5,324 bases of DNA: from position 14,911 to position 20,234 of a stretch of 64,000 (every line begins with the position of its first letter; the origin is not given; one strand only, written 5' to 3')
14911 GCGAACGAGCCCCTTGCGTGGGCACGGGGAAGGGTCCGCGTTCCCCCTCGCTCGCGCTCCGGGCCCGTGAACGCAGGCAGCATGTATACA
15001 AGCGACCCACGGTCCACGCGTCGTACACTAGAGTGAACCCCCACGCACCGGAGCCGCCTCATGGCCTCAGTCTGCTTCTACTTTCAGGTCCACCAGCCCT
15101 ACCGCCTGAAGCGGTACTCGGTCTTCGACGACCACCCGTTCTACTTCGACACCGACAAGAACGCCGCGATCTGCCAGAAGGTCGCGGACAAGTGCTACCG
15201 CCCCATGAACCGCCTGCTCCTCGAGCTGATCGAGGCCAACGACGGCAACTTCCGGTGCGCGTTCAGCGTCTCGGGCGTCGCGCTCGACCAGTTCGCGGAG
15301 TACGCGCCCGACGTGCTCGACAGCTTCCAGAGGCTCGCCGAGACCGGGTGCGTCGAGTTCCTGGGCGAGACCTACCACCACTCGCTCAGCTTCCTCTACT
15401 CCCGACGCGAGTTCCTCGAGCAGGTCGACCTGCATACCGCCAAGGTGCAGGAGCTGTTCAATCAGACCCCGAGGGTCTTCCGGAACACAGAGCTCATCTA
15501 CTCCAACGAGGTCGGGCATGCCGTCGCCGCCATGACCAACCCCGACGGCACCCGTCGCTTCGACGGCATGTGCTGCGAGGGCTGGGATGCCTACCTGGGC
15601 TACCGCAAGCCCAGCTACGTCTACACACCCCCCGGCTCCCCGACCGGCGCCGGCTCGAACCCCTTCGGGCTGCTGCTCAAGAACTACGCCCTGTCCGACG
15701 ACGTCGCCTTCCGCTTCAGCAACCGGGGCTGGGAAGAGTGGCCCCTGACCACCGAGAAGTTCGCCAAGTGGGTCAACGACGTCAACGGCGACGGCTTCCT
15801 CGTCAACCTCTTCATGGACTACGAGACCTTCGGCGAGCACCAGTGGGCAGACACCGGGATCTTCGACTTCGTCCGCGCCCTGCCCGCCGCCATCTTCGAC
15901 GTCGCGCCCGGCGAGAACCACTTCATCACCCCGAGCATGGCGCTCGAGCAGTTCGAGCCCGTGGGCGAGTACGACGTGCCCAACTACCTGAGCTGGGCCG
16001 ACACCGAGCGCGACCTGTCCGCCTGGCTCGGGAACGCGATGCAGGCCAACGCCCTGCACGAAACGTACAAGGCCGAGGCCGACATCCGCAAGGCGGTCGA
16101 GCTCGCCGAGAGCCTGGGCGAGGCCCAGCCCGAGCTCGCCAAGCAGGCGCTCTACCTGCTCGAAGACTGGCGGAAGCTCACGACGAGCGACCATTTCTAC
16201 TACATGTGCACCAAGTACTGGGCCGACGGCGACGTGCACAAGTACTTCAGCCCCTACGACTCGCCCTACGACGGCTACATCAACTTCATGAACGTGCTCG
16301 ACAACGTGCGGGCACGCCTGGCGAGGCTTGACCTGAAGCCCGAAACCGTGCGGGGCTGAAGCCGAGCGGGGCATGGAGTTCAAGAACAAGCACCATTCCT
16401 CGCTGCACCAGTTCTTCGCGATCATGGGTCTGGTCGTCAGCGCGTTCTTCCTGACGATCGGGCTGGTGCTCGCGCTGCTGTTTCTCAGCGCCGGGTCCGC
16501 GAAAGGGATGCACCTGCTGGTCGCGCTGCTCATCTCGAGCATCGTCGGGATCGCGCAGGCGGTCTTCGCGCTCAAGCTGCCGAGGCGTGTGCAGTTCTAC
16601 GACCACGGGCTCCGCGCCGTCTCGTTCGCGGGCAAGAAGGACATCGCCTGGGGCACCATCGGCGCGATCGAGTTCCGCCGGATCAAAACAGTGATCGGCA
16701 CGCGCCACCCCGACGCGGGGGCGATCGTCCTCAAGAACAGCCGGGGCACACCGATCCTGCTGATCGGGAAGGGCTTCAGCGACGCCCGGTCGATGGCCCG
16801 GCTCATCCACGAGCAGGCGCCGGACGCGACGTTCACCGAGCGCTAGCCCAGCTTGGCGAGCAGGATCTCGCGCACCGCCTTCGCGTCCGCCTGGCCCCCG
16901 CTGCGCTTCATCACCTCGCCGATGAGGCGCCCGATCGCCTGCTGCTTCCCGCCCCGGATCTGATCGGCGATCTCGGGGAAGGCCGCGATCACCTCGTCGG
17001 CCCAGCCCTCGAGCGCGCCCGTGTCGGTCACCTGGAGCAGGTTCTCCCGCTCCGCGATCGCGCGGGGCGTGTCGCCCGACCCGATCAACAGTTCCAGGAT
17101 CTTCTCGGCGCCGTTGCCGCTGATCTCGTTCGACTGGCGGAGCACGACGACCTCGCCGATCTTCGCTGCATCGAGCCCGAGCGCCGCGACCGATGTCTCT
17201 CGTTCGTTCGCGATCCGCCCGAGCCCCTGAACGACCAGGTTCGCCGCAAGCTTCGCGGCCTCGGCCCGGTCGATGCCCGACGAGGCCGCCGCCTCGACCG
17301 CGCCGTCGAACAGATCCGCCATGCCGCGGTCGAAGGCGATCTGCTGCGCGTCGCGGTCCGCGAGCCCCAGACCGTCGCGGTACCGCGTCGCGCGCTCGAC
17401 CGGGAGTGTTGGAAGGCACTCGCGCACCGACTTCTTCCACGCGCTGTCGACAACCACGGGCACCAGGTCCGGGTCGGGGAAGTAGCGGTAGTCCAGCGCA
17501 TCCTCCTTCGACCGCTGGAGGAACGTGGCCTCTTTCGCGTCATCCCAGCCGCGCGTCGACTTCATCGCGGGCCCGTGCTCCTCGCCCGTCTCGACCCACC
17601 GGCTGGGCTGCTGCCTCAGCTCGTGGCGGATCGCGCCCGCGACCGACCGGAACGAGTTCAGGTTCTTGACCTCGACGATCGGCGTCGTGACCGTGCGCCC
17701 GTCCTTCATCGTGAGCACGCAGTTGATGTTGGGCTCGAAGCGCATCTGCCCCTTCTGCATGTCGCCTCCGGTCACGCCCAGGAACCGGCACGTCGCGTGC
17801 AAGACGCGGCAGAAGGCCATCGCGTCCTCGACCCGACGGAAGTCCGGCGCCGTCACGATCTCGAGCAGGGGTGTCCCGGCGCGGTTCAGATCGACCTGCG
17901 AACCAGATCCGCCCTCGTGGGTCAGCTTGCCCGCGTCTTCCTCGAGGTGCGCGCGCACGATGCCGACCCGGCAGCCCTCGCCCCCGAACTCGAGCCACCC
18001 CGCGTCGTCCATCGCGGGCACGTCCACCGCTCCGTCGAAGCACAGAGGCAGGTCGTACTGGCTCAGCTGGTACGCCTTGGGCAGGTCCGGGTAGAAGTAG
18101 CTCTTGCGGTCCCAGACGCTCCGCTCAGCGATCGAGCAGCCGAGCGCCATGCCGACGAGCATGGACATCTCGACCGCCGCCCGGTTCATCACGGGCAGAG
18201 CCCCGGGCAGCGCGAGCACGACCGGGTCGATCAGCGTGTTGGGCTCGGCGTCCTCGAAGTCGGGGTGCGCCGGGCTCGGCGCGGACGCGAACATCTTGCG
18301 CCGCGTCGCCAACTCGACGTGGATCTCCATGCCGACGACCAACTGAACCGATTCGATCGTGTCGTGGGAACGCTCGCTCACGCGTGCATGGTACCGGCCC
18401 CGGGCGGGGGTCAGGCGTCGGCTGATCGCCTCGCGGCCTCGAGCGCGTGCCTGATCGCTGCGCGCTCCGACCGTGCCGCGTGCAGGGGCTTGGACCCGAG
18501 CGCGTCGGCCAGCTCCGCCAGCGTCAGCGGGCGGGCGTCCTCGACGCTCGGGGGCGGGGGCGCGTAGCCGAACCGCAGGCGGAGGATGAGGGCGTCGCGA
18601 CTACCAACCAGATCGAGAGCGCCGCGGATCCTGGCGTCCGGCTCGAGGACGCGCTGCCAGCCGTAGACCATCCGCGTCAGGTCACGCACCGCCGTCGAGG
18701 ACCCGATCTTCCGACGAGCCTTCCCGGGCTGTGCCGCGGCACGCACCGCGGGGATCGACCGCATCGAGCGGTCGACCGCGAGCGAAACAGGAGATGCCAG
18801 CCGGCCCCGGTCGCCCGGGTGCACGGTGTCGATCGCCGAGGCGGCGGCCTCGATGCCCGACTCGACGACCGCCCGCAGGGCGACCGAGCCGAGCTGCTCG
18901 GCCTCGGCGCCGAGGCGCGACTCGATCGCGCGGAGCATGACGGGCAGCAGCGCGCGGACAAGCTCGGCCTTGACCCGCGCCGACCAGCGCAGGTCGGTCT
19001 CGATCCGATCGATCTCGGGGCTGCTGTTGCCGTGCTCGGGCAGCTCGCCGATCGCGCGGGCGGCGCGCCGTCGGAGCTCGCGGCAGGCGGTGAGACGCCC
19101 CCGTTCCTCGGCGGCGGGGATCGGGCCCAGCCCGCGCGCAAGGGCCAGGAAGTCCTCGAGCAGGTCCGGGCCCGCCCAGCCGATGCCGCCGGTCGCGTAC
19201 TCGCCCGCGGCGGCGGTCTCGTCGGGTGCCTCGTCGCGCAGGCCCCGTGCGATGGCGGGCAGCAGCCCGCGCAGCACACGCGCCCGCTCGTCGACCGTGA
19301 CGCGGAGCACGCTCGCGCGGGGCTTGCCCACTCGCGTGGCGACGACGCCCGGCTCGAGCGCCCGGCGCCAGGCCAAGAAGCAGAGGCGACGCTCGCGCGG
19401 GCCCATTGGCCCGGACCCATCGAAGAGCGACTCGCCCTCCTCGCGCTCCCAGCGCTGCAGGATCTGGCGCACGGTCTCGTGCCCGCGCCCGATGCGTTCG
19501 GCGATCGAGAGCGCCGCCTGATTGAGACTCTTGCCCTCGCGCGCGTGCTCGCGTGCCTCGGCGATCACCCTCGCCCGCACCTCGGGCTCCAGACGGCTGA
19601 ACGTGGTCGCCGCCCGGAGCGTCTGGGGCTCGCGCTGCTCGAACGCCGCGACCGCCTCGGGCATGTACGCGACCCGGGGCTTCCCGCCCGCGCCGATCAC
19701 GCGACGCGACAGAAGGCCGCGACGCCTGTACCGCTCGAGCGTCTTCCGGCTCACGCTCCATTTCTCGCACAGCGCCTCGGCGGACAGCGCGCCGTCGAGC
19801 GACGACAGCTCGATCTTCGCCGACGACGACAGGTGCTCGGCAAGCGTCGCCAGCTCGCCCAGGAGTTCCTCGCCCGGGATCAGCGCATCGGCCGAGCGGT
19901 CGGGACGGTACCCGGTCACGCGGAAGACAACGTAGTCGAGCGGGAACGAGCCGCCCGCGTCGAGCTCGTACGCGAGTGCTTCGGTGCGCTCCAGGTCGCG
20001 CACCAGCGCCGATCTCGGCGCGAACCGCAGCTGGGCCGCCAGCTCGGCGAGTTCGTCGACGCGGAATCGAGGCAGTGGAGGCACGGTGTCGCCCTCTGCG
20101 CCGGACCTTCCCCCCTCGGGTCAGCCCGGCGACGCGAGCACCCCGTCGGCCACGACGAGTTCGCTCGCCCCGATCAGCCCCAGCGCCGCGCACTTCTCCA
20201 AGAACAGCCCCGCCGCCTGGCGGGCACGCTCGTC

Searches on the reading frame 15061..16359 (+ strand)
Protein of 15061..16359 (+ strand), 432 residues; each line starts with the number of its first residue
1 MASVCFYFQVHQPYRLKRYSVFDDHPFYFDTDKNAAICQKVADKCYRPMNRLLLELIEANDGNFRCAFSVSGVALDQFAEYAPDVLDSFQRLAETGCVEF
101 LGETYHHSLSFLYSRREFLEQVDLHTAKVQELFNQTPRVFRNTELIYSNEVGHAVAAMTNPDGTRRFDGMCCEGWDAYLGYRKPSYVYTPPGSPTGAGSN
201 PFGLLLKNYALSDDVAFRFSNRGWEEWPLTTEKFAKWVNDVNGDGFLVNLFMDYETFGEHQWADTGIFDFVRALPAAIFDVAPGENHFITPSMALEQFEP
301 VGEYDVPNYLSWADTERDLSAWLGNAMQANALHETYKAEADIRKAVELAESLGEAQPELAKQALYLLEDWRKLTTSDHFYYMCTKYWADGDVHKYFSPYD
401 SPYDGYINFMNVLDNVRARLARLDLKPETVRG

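Call 18: search_protein_families(library=pfam, proteins=[window:15061-16359:+], max_evalue=0.001)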
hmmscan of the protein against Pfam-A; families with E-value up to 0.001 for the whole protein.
window:15061-16359:+ (432 aa): 1 family
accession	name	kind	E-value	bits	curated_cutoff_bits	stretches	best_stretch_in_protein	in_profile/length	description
PF03065.20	Glyco_hydro_57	-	4.9e-62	210.3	21.2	1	6-307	2-291/291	Glycosyl hydrolase family 57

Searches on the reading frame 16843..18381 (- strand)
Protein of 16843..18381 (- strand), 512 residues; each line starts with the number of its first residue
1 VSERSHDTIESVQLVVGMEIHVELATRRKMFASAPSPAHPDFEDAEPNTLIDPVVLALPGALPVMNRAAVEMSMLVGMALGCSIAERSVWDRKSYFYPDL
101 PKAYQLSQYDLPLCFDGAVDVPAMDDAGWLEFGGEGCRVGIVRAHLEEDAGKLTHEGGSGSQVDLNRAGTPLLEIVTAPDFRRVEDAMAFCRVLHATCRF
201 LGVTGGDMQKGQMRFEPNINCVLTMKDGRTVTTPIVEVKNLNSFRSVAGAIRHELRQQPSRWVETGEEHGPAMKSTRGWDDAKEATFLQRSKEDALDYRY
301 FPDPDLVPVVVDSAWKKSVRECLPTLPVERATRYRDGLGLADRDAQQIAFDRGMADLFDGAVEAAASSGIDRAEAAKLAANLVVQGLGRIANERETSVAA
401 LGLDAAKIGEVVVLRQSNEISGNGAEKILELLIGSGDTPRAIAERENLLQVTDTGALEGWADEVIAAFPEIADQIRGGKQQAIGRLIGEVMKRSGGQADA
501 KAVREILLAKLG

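Call 18: search_protein_families(library=pfam, proteins=[window:16843-18381:-], max_evalue=0.001)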
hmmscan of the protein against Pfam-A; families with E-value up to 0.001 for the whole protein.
window:16843-18381:- (512 aa): 2 families
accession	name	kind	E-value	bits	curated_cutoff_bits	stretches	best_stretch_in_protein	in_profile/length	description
PF02934.20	GatB_N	-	1.6e-91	306.7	23.4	1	14-315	1-275/277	GatB/GatE catalytic domain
PF02637.23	GatB_Yqey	-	1.2e-32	113.2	27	1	374-511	11-148/148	GatB domain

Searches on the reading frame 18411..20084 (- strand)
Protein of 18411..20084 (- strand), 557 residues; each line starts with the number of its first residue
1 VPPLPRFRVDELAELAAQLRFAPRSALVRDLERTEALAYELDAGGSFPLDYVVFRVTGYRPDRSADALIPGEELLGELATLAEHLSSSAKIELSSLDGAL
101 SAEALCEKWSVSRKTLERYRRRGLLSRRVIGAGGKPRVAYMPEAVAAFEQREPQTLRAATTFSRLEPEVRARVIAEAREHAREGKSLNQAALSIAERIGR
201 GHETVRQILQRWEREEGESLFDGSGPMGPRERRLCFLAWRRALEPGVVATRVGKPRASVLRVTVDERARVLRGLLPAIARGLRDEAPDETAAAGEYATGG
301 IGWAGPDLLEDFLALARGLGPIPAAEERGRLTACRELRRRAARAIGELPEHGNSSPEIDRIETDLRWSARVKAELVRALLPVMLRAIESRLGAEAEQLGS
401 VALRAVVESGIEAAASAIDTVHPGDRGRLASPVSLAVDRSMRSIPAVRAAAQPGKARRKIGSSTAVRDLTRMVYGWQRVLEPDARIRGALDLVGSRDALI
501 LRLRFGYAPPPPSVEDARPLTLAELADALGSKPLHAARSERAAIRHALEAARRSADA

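Call 18: search_protein_families(library=pfam, proteins=[window:18411-20084:-], max_evalue=0.001)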
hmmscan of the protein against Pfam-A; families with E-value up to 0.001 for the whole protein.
window:18411-20084:- (557 aa): 1 family
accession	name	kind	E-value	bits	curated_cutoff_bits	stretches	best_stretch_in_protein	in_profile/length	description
PF04545.22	Sigma70_r4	-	0.00045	20.1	24.1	0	493-530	5-31/50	Sigma-70, region 4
